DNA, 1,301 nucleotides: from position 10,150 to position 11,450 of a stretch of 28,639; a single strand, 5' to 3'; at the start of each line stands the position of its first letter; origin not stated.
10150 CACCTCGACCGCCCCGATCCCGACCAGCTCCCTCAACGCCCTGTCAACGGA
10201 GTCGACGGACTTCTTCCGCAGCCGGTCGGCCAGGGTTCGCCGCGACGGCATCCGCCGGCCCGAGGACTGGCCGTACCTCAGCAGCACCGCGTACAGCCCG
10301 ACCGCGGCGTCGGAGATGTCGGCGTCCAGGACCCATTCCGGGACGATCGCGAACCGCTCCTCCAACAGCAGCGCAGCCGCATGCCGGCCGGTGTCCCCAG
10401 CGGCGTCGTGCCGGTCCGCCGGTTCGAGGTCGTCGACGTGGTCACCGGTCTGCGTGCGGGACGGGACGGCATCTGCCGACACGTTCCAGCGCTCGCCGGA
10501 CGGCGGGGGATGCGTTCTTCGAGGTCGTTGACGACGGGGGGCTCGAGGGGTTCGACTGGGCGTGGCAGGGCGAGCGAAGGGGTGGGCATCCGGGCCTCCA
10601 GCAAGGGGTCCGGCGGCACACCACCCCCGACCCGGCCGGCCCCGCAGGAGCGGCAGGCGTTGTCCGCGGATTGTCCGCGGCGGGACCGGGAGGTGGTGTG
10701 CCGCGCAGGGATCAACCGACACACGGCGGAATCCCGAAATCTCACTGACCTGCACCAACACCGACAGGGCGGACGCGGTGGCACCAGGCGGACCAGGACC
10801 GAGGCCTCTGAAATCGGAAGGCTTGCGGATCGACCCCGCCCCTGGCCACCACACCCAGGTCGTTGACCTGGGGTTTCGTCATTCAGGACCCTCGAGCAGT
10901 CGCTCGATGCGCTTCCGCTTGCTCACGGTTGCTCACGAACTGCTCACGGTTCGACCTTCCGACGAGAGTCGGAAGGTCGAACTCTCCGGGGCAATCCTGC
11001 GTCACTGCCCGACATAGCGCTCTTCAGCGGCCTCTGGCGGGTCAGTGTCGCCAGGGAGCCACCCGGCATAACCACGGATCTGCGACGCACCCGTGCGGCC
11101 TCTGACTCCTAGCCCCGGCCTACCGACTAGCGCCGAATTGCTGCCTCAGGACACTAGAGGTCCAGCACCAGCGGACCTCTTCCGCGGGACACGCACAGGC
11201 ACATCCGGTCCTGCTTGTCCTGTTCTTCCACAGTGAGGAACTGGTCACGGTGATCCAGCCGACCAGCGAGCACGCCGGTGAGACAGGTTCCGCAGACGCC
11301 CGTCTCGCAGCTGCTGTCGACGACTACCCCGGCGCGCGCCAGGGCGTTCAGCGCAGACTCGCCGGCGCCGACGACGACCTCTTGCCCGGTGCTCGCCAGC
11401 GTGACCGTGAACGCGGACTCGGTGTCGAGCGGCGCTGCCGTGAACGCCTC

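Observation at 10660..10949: att1 looks like a reconstituted attP: 2 + 3 arm-type repeats either side of the core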

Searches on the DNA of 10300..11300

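Call 35: search_rna_families(source=window, start=10300, end=11300, threshold=evalue, max_evalue=1)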
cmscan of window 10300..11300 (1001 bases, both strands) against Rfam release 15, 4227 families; matches with E-value up to 1: 0.
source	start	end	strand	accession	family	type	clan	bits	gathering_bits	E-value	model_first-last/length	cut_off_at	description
